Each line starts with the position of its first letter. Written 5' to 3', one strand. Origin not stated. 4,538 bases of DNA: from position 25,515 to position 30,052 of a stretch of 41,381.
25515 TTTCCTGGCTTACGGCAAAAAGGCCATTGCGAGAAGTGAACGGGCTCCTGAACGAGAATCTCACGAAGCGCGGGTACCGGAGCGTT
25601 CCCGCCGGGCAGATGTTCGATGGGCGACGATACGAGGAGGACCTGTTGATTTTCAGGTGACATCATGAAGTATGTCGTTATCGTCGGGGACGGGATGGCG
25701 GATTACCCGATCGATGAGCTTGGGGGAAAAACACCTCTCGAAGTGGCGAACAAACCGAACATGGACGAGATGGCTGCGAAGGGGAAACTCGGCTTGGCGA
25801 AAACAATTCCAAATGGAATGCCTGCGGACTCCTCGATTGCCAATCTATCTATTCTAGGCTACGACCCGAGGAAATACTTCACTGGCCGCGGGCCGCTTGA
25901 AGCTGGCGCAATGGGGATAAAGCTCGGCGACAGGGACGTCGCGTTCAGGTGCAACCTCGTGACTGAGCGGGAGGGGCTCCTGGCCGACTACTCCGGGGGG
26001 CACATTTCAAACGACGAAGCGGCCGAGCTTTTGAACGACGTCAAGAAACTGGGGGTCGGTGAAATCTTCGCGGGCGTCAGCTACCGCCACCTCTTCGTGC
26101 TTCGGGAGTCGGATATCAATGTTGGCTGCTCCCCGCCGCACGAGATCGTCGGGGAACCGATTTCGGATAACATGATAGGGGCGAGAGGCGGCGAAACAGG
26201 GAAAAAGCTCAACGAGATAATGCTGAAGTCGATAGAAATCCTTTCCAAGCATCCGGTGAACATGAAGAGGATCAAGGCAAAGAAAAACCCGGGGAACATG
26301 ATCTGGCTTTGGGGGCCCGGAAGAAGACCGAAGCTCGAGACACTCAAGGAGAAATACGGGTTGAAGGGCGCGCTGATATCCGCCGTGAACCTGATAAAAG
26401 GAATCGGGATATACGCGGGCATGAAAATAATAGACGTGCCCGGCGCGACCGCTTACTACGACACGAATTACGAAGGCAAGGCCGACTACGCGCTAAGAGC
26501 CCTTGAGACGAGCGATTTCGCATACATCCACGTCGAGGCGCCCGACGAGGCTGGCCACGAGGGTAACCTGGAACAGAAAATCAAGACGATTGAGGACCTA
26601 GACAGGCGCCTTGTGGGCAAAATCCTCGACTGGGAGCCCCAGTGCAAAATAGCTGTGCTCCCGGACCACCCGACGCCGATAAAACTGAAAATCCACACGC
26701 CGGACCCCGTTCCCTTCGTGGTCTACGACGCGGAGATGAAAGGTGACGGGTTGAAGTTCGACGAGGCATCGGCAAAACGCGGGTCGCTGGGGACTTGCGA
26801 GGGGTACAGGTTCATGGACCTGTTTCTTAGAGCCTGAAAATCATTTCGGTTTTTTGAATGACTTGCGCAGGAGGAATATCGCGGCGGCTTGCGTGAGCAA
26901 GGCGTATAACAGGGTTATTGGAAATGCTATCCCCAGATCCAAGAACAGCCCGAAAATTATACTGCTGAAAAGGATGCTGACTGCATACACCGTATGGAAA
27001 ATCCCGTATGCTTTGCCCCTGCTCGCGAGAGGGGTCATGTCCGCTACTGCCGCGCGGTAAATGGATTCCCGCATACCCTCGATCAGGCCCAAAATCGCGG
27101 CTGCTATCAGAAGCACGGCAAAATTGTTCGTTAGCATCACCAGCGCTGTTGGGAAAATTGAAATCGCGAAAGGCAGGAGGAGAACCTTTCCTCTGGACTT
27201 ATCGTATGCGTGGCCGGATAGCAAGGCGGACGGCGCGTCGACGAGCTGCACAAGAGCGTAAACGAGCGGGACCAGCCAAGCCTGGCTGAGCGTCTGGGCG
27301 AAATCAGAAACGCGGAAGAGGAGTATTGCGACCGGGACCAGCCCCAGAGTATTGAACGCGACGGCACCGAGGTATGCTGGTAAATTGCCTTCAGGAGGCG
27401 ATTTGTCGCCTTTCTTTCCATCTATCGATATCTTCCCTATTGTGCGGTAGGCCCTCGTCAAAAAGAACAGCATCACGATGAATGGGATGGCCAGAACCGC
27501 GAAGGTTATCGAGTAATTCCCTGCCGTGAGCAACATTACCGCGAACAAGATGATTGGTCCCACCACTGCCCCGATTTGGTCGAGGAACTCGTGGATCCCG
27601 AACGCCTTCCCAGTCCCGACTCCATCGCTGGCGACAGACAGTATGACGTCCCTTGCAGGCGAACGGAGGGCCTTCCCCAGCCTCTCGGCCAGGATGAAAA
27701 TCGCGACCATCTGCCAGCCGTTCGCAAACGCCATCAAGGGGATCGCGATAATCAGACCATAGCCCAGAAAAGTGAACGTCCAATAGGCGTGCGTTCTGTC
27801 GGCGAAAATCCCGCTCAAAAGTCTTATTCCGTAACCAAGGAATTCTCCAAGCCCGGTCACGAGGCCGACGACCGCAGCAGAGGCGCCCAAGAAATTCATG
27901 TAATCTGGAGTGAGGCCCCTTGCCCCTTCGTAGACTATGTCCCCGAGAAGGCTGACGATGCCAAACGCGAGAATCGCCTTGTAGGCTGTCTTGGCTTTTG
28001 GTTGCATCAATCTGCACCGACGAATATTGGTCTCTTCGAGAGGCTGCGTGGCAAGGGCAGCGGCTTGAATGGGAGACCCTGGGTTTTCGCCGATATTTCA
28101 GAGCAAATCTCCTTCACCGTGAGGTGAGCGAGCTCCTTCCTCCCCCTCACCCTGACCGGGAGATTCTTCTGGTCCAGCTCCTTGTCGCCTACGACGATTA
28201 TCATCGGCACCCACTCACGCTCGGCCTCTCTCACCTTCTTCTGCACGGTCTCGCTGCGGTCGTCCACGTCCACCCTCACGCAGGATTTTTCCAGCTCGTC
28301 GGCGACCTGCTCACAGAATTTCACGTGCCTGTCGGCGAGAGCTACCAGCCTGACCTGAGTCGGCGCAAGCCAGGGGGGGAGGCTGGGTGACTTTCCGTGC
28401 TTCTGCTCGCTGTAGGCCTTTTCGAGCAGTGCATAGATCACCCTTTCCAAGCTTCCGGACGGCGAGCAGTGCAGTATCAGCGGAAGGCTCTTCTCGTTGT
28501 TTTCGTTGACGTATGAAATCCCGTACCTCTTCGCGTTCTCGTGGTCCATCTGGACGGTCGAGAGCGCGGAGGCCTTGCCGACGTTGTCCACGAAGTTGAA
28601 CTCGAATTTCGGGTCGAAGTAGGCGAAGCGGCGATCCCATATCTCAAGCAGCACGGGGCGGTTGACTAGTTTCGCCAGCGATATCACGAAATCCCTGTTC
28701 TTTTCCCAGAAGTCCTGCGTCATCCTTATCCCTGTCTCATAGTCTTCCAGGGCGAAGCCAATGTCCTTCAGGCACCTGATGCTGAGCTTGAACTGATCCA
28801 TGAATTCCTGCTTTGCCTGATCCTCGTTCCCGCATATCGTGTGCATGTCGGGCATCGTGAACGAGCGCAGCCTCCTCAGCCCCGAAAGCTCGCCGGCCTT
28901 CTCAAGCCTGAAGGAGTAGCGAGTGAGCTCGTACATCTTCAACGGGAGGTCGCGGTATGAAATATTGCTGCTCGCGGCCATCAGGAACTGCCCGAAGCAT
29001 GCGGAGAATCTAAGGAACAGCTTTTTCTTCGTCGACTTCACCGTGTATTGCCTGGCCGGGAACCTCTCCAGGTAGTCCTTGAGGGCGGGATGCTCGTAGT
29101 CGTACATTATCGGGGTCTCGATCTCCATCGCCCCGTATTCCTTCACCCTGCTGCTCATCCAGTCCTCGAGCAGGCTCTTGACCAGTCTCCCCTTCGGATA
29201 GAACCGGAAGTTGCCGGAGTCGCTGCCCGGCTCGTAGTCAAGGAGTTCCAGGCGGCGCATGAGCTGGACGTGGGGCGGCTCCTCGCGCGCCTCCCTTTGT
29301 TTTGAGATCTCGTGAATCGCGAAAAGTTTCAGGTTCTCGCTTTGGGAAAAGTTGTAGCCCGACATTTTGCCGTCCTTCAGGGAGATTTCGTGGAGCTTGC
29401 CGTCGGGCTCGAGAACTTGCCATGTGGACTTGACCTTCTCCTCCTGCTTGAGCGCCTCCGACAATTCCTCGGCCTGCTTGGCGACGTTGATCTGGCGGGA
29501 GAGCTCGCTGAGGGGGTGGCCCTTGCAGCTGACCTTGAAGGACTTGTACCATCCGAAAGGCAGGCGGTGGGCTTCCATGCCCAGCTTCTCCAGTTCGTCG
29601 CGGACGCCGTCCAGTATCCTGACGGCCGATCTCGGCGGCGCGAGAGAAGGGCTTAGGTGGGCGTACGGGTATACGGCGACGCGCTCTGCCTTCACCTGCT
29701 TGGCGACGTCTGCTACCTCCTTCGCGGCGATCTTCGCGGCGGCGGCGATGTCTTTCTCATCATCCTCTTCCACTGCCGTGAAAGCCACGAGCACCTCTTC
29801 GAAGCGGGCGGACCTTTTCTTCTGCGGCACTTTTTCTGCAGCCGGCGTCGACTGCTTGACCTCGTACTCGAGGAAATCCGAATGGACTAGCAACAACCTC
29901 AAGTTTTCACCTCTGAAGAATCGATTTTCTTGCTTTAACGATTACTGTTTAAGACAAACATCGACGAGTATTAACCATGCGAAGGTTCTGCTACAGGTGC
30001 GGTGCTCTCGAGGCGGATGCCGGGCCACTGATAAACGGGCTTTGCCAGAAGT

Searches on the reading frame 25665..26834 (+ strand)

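Call 23: search_protein_families(library=pfam, proteins=[window:25665-26834:+], max_evalue=0.00001)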
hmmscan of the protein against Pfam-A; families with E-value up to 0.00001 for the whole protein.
window:25665-26834:+ (390 aa): 2 families
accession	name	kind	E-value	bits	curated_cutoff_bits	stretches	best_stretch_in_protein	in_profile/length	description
PF10143.14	PhosphMutase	-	2.2e-52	177.8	21.5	1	37-199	1-170/170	2,3-bisphosphoglycerate-independent phosphoglycerate mutase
PF01676.23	Metalloenzyme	-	1.6e-47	162.6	24.3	1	1-387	1-249/252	Metalloenzyme superfamily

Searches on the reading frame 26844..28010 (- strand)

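Call 23: search_protein_families(library=pfam, proteins=[window:26844-28010:-], max_evalue=0.00001)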
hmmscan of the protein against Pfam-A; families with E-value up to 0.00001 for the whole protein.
window:26844-28010:- (389 aa): 1 family
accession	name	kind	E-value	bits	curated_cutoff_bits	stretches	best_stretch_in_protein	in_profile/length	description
PF07690.21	MFS_1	-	3.3e-18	66.2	33.4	2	217-381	7-172/347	Major Facilitator Superfamily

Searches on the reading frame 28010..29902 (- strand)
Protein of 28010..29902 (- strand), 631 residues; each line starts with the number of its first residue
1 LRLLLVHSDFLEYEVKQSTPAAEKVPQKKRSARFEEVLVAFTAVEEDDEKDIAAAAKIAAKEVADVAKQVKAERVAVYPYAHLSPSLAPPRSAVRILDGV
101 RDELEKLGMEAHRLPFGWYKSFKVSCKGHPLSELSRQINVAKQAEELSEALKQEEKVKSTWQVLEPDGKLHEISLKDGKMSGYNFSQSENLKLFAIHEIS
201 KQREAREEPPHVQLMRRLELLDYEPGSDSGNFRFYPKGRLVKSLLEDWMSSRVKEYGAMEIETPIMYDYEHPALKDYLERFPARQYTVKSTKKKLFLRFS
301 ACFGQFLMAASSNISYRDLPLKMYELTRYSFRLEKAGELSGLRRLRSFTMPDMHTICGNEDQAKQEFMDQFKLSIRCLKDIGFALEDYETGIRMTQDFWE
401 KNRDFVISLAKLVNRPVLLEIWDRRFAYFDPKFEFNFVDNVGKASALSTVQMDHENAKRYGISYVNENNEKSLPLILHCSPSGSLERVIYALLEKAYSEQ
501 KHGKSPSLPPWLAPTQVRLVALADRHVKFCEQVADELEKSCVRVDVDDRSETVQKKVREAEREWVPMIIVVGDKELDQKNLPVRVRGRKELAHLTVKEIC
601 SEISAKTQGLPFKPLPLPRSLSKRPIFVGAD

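Call 23: search_protein_families(library=pfam, proteins=[window:28010-29902:-], max_evalue=0.00001)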
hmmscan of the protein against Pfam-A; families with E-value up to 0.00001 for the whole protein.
window:28010-29902:- (631 aa): 3 families
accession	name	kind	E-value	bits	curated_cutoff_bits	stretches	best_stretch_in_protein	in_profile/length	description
PF08915.16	tRNA-Thr_ED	-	2.3e-47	160.9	30.2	1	1-138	1-137/137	Archaea-specific editing domain of threonyl-tRNA synthetase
PF00587.30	tRNA-synt_2b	-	3.6e-22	79.7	29.3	1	286-495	1-178/179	tRNA synthetase class II core domain (G, H, P, S and T)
PF03129.25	HGTP_anticodon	-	1e-17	64.5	21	1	516-605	1-93/94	Anticodon binding domain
